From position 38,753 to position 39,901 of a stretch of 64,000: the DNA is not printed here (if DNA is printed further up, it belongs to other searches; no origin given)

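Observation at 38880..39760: Low-GC ~0.85 kb insert carrying a single orphan ORF of unknown function (top candidate for something new)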

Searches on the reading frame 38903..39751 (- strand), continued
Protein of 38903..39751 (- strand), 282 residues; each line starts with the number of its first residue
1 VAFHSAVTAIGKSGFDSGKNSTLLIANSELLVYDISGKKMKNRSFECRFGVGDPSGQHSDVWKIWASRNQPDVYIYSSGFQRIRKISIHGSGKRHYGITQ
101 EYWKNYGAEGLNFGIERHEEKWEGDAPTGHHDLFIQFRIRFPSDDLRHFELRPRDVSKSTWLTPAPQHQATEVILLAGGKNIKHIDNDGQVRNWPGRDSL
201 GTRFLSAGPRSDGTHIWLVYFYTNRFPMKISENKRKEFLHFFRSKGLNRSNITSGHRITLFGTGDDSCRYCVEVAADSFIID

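Call 32: fold_search(model_id=the predicted structure, library=viral)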
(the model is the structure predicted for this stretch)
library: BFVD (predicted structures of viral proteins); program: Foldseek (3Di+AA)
matches with E <= 10: 574; with E <= 0.001: 1
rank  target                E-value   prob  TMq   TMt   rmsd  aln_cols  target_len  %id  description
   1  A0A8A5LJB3            8.8e-20  1.00  0.72  0.82   4.1       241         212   23  (no name in the UniProt tables at hand)
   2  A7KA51                4.8e-02  0.09  0.14  0.17  16.5       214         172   10  Uncharacterized protein Z791L [Chlorovirus heliozoae]
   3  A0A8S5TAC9            5.3e-02  0.08  0.14  0.11  23.6       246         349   10  DUF4236 domain-containing protein [Siphoviridae sp. ctGz830]
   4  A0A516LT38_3          6.3e-02  0.14  0.15  0.04  22.4       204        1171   10  (no name in the UniProt tables at hand)
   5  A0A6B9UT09            7.5e-02  0.14  0.18  0.19  17.9       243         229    8  (no name in the UniProt tables at hand)
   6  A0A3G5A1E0            1.6e-01  0.05  0.12  0.08  21.4       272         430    9  MORN repeat-containing protein [Gaeavirus sp.]
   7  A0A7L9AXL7            2.0e-01  0.08  0.15  0.06  23.3       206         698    7  Uncharacterized protein [Pyramimonas orientalis virus]
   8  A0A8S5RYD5            2.1e-01  0.10  0.15  0.19  18.0       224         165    8  Uncharacterized protein [Siphoviridae sp. ctWdm1]
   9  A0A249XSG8            2.3e-01  0.08  0.15  0.21  11.7       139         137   14  Uncharacterized protein [Mycobacterium phage Phabba]
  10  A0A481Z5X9            2.5e-01  0.05  0.11  0.10  17.0       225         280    7  F-box and regulator of chromosome condensation repeat protein (Fragment) [Pithovirus LCPAC202]
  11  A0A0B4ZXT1            2.8e-01  0.23  0.15  0.33  10.3        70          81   17  Uncharacterized protein [Mycobacterium phage Cosmo]
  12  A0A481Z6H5            2.8e-01  0.08  0.20  0.20  15.2       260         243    8  Regulator of chromosome condensation protein (Fragment) [Pithovirus LCPAC202]
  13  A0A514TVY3            2.9e-01  0.05  0.15  0.17  18.4       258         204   11  Uncharacterized protein [Aeromonas phage D3]
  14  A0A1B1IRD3            2.9e-01  0.04  0.15  0.07  24.4       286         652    9  (no name in the UniProt tables at hand)
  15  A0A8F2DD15            3.3e-01  0.44  0.16  0.37   5.6        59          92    8  (no name in the UniProt tables at hand)
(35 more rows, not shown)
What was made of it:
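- Closest known: Gordonia phage BeeGee gp32. Same: A phage protein in BFVD, probably gp32, has the same predicted fold (TM 0.72-0.82; call 32).
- A phage homologue has the same predicted fold (BFVD A0A8A5LJB3, TM 0.72/0.82, E 9e-20; call 32).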

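Call 41: find_related_loci(query=A2, collection=viral_contigs, flank=10000)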
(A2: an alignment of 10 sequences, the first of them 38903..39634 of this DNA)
Query A2 (243 aa) in viral_contigs; peptide patterns used: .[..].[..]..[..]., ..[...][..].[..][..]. (x = any residue, [..] = any of these).
31 stretches matched a pattern, but none encodes a relative of the query by tblastn (E <= 1e-3).

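Call 42: find_related_loci(query=A2, collection=metagenome_contigs, flank=10000)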
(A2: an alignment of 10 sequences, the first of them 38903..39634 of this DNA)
Query A2 (243 aa) in metagenome_contigs; peptide patterns used: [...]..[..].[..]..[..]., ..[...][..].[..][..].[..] (x = any residue, [..] = any of these).
124 stretches matched a pattern; 11 encode a relative of the query (tblastn E <= 1e-3); 11 distinct loci.
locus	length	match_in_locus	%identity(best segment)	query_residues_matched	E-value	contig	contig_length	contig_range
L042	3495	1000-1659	31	2-242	5e-37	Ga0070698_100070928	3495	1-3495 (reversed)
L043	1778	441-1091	35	1-240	5e-36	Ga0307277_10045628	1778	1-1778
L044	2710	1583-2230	36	1-240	3e-34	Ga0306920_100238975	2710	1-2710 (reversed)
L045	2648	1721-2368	36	1-240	3e-34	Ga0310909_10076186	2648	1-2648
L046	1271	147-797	33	1-240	1e-34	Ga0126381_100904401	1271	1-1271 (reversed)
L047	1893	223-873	32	1-240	2e-33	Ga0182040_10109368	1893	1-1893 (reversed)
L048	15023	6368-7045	29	1-238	3e-25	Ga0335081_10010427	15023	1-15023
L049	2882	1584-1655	63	2-25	7e-7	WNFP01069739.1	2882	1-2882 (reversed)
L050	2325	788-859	63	2-25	7e-7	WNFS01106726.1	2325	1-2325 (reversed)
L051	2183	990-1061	63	2-25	1e-6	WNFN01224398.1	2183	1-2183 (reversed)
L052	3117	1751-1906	36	12-66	2e-6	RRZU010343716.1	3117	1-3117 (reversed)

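Call 43: find_encoding_contigs(protein=P0165, flank=10000, max_places=2)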
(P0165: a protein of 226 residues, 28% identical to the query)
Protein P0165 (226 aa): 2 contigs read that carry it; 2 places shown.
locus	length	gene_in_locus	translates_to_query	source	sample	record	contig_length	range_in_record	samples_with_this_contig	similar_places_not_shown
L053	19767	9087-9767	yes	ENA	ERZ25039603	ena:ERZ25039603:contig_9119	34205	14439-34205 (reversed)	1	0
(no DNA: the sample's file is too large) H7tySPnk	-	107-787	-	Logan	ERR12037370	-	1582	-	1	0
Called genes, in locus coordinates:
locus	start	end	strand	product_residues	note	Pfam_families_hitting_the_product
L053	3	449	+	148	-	?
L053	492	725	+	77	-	PF10047:DUF2281 (weak)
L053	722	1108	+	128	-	PF01850:PIN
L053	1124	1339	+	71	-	PF02604:PhdYeFM_antitox (weak)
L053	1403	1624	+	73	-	PF01954:AF2212-like (weak)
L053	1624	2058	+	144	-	PF01850:PIN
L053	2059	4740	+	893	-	PF08665:PglZ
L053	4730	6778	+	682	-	PF20442:BrxL_N, PF13337:BrxL_ATPase, PF05362:Lon_C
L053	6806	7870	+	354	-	PF03435:Sacchrp_dh_NADP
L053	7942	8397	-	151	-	PF03400:DDE_Tnp_IS1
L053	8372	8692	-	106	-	PF12759:HTH_Tnp_IS1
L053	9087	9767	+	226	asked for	-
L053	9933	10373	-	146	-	-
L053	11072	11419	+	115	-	PF05973:Gp49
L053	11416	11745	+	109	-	PF13744:HTH_37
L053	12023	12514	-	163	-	-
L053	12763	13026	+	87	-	-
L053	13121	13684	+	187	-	-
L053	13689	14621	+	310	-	PF13191:AAA_16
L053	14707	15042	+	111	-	-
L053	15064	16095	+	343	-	PF04307:YdjM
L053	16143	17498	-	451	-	PF13546:DDE_5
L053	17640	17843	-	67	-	PF00239:Resolvase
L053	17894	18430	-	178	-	-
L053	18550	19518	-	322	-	-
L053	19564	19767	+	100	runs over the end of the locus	PF12759:HTH_Tnp_IS1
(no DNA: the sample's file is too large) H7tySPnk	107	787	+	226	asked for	-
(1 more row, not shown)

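Call 44: find_encoding_contigs(protein=P0155, flank=10000, max_places=2)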
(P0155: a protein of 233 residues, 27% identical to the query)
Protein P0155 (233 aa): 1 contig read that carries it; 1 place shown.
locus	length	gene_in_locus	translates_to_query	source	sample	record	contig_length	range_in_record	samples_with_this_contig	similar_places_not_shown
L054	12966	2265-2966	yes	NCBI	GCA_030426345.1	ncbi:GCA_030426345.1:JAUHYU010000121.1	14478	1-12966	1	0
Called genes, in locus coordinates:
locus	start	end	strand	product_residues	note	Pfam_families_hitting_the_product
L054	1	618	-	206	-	?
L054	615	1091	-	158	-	PF04542:Sigma70_r2, PF07638:Sigma70_ECF, PF08281:Sigma70_r4_2, PF04545:Sigma70_r4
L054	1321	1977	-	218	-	PF01209:Ubie_methyltran, PF13489:Methyltransf_23, PF13847:Methyltransf_31, PF08241:Methyltransf_11, PF08242:Methyltransf_12, PF13649:Methyltransf_25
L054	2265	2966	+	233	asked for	-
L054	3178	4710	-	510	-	PF00916:Sulfate_transp, PF01740:STAS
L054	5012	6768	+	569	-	PF00749:tRNA-synt_1c, PF03950:tRNA-synt_1c_C, PF20974:tRNA-synt_1c_C2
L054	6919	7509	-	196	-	-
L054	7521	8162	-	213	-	PF13590:DUF4136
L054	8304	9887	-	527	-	PF02366:PMT, PF13231:PMT_2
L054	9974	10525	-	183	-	PF14059:DUF4251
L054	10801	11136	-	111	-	PF00436:SSB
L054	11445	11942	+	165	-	-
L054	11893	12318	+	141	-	-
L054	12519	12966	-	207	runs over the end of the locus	PF10546:P63C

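Call 45: find_encoding_contigs(protein=P0156, flank=10000, max_places=2)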
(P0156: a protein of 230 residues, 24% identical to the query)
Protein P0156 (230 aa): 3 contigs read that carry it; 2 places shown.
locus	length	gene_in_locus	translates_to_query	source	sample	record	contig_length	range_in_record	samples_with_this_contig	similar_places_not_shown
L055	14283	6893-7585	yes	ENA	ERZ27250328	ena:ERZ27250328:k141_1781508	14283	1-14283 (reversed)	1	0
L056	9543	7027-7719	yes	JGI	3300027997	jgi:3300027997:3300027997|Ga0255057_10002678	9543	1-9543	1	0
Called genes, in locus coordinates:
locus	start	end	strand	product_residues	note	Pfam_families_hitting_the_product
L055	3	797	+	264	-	?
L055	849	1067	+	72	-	PF20393:Pro_CA_2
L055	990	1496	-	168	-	-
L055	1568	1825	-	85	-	-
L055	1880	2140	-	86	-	-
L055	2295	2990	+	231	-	PF02668:TauD (faint)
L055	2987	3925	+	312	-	-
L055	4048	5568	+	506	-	PF24389:ORC-CDC6-like (faint)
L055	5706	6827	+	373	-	PF05014:Nuc_deoxyrib_tr (weak)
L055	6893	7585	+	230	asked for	-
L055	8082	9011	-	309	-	-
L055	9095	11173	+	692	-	-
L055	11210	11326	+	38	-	-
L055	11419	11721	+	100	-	PF01807:Zn_ribbon_DnaG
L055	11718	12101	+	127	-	-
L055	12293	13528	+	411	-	PF00589:Phage_integrase (weak)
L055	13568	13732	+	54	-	-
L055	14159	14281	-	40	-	?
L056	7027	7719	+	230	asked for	-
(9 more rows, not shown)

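Call 46: find_encoding_contigs(protein=P0174, flank=10000, max_places=4)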
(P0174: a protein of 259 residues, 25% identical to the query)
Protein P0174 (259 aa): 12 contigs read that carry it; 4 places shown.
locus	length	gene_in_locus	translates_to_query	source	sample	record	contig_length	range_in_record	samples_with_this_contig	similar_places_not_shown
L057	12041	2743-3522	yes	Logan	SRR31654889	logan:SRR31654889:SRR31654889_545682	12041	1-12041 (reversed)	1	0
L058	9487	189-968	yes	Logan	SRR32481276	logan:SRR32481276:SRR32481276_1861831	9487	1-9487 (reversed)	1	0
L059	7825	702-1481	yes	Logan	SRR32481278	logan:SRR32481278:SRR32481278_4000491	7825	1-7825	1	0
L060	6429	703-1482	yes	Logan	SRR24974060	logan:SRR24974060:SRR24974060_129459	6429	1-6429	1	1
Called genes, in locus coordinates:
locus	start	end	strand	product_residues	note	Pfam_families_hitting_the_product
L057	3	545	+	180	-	?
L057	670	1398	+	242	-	-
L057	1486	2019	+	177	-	-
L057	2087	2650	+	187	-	-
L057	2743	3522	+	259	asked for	-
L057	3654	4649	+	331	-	-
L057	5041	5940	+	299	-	PF00561:Abhydrolase_1, PF12146:Hydrolase_4 (weak), PF12697:Abhydrolase_6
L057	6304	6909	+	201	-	PF01914:MarC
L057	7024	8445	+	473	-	PF00474:SSF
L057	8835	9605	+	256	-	PF01292:Ni_hydr_CYTB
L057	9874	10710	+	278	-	PF00561:Abhydrolase_1, PF12146:Hydrolase_4, PF12697:Abhydrolase_6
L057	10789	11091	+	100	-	-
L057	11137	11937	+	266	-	PF02900:LigB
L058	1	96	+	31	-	?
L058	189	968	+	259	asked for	-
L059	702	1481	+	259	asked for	-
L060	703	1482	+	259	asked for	-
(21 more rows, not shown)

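Call 47: find_encoding_contigs(protein=P0177, flank=10000, max_places=3)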
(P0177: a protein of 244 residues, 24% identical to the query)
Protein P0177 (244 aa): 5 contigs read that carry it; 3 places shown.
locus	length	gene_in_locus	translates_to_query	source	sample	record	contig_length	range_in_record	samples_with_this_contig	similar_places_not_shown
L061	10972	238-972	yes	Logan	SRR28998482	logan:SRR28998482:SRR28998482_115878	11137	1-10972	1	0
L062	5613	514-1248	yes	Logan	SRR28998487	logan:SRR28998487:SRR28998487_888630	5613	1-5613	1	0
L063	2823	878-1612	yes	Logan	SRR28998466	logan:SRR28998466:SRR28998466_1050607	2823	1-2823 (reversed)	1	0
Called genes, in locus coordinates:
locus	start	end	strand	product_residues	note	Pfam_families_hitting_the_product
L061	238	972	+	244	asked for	-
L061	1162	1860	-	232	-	-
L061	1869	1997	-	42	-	-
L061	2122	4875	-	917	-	PF01555:N6_N4_Mtase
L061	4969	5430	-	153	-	-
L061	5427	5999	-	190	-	PF12802:MarR_2 (weak), PF13443:HTH_26, PF01381:HTH_3, PF04218:CENP-B_N (faint)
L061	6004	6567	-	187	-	-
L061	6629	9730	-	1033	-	PF04851:ResIII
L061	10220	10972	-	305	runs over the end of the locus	?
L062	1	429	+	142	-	?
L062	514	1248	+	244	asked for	-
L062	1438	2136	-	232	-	-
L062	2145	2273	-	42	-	-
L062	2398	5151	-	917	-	PF01555:N6_N4_Mtase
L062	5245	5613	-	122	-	?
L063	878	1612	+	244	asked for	-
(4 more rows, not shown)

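Call 48: search_protein_families(library=padloc, alignment_id=A1, max_evalue=0.1)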
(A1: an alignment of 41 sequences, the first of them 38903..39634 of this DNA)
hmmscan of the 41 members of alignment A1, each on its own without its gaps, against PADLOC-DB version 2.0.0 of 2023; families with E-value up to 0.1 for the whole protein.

A. member 1, window:38903-39634:- (243 aa): 0 families

B. families by the number of members that match (of 41 scanned): 1 family
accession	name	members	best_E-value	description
PDLC00133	GajB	1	0.0053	UrvD helicase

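Call 49: search_protein_families(library=phrogs, alignment_id=A1, max_evalue=0.1)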
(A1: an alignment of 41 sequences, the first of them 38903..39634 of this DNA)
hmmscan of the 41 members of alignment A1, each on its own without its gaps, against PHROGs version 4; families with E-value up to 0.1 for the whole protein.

A. member 1, window:38903-39634:- (243 aa): 0 families

B. families by the number of members that match (of 41 scanned): 5 families
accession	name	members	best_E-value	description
phrog_9814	-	1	0.014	-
phrog_5776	-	1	0.043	-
phrog_18868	-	1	0.048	virion structural protein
phrog_38115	-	1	0.055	-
phrog_19635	-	1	0.07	-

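Call 62: search_protein_families(library=pfam, proteins=[P0065, L055:5706-6827:+, L006:9291-9950:+, L006:10734-11567:+, L057:3654-4649:+, L057:2087-2650:+, L061:1162-1860:-], max_evalue=0.01)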
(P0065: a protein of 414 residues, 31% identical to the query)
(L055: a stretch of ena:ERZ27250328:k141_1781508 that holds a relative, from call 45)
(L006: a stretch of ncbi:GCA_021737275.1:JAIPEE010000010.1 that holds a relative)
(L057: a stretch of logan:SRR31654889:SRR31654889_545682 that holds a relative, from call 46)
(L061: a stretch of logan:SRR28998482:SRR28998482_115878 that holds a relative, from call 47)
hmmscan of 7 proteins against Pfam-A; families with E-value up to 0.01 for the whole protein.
P0065 (414 aa): 0 families

L055:5706-6827:+ (373 aa): 1 family
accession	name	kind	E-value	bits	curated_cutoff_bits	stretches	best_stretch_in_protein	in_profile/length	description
PF05014.21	Nuc_deoxyrib_tr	-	2.4e-07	31.3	28.8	1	33-92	42-102/117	Nucleoside 2-deoxyribosyltransferase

L006:9291-9950:+ (219 aa): 1 family
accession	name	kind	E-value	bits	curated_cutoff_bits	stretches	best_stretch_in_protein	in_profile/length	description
PF01963.22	TraB_PrgY_gumN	-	0.00012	22.5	26.8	0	136-194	188-243/263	TraB/PrgY/gumN family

L006:10734-11567:+ (277 aa): 0 families

L057:3654-4649:+ (331 aa): 0 families

L057:2087-2650:+ (187 aa): 0 families

L061:1162-1860:- (232 aa): 0 families

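Call 66: search_protein_families(library=padloc, proteins=[L003:264-941:+, L003:945-1703:+, L003:1700-3922:+, L061:2122-4875:-, L061:6629-9730:-, L055:5706-6827:+, L055:4048-5568:+, L008:13546-14955:-, L008:11238-12743:+, L053:2059-4740:+], max_evalue=0.00001)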
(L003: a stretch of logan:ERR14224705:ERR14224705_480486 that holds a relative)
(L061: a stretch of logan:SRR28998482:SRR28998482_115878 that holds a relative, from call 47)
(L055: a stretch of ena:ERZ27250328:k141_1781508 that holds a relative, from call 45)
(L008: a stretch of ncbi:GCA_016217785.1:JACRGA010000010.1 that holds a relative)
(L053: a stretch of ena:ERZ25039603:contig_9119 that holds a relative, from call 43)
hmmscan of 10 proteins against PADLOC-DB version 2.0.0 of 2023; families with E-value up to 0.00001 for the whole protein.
L003:264-941:+ (225 aa): 0 families

L003:945-1703:+ (252 aa): 0 families

L003:1700-3922:+ (740 aa): 4 families
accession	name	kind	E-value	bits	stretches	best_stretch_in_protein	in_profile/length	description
PDLC03920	MkoA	-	1.6e-08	31.3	1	86-304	87-286/1112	-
PDLC04039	PD-T4-6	-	1.5e-06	25.5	1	13-221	16-217/458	-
PDLC04053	PD-T4-6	-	3.8e-06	24.6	1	117-222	112-214/311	-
PDLC04047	PD-T4-6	-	6.5e-06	23.5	0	19-222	18-215/327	-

L061:2122-4875:- (917 aa): 33 families (the best 25 are shown)
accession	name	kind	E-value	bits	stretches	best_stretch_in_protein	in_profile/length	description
PDLC03632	MTase_III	-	3.1e-164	546.5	2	100-590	92-586/983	Type III methyltransferase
PDLC03354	MTase_II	-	3e-39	133.2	2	171-333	61-214/425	Type II methyltransferase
PDLC03636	MTase_III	-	1.1e-34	118.2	3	238-334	86-182/575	Type III methyltransferase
PDLC03635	MTase_III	-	1.7e-34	117.6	1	152-527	198-571/708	Type III methyltransferase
PDLC03644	MTase_III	-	1.8e-33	114.1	1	156-529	24-394/542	Type III methyltransferase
PDLC03633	MTase_III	-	1.9e-30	104.1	2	164-326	71-229/616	Type III methyltransferase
PDLC03634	MTase_III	-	4.8e-29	99.7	1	165-501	89-423/621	Type III methyltransferase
PDLC03300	MTase_II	-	1.4e-26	91.3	2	192-332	28-169/302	Type II methyltransferase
PDLC03371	MTase_II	-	2.5e-26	90.8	2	452-530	173-254/260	Type II methyltransferase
PDLC03638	MTase_III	-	9.8e-26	88.3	1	248-527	429-676/816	Type III methyltransferase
PDLC03641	MTase_III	-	1.4e-25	88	1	170-502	104-426/657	Type III methyltransferase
PDLC03339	MTase_II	-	3.6e-25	86.5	2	171-336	4-146/399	Type II methyltransferase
PDLC03637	MTase_III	-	7.6e-20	69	1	170-346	121-284/513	Type III methyltransferase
PDLC03299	MTase_II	-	3.8e-19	67.3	1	464-535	193-265/296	Type II methyltransferase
PDLC03216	MTase_II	-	5.3e-19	66.4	1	465-532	192-259/364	Type II methyltransferase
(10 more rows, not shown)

L061:6629-9730:- (1033 aa): 2 families
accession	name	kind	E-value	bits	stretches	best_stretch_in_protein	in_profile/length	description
PDLC03647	REase_III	-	8e-07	25.6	0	142-212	67-129/989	Type III restriction enzyme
PDLC03649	REase_III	-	2.2e-06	23.9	0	617-659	495-537/973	Type III restriction enzyme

L055:5706-6827:+ (373 aa): 1 family
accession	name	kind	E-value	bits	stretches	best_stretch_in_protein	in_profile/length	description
PDLC00733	Effector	-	1.7e-11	41.6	1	17-132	263-380/388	TIR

L055:4048-5568:+ (506 aa): 0 families

L008:13546-14955:- (469 aa): 5 families
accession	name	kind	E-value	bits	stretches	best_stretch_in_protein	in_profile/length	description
PDLC05048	PDC-S58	-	2.1e-75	252.4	1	1-459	1-447/461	-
PDLC05046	PDC-S58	-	3.2e-49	165.9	1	4-464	5-442/452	-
PDLC01679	Cas13-ApeA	-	7e-36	121.8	1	267-449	3-186/187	Cas13-ApeA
PDLC01680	Cas13-ApeA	-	4.3e-27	93.2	1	271-443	1-175/175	Cas13-ApeA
PDLC05047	PDC-S58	-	7.8e-14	49.4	1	7-450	6-448/465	-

L008:11238-12743:+ (501 aa): 15 families
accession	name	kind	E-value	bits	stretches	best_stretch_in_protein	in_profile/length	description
PDLC04154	HEC-06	-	1.1e-37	128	2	185-500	266-565/569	-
PDLC04157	HEC-06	-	3.7e-37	126.1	1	4-500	126-556/558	-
PDLC04155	HEC-06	-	1.9e-31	107.2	1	4-500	124-559/562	-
PDLC02695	Orf5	-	4e-27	92.9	1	3-496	146-598/601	Orf5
PDLC02687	Orf5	-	2.2e-25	87.4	2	4-149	128-265/543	Orf5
PDLC02700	Orf5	-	2.2e-24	84.1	2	187-499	249-555/555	Orf5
PDLC02693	Orf5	-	2.8e-22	77.4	1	3-499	115-542/543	Orf5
PDLC02701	Orf5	-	1.9e-15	54.4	2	4-146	143-274/596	Orf5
PDLC02696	Orf5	-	7.8e-14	49.5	1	46-175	166-283/558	Orf5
PDLC02690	Orf5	-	1.6e-11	41.8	1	400-501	429-531/531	Orf5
PDLC02697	Orf5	-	2.1e-11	41.1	0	287-493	380-579/585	Orf5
PDLC02692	Orf5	-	5.7e-11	39.8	1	68-500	166-557/558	Orf5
PDLC02698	Orf5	-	2.1e-10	38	1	279-496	364-568/573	Orf5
PDLC02691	Orf5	-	5.2e-10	36.5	1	5-499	139-579/579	Orf5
PDLC02689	Orf5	-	5.7e-08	29.7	1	402-501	456-558/558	Orf5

L053:2059-4740:+ (893 aa): 12 families
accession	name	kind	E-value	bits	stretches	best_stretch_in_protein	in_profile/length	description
PDLC02547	PglZ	-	1.4e-291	967.7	1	4-893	3-854/855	PglZ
PDLC02564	PglZ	-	7.6e-227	753.7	2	210-893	186-853/855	PglZ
PDLC02563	PglZ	-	4.9e-111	370.4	2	223-883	195-824/831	PglZ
PDLC02557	PglZ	-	2.2e-63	212.7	2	413-886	364-826/834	PglZ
PDLC02551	PglZ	-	4.6e-51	171.9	2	482-892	431-855/856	PglZ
PDLC02553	PglZ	-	7.7e-47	158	1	405-854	371-829/868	PglZ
PDLC02559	PglZ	-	3e-21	73.3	1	482-786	452-751/860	PglZ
PDLC02548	PglZ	-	7.4e-20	68.9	1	279-778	269-752/961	PglZ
PDLC02561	PglZ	-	6.2e-19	65.6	1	284-797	260-745/840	PglZ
PDLC02562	PglZ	-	2.2e-10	37.6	1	502-766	466-727/730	PglZ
PDLC02545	PglZ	-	2.1e-09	34.4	1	510-769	406-638/750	PglZ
PDLC02566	PglZ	-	1.2e-07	28.3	0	510-676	441-599/774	PglZ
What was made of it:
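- BREX PglZ/BrxL with PIN and HigBA TA modules and IS elements (calls 43, 66). A type III methyltransferase with a ResIII helicase (calls 47, 66). A TIR-like effector gene immediately upstream, with an integrase and a primase nearby (calls 45, 66).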
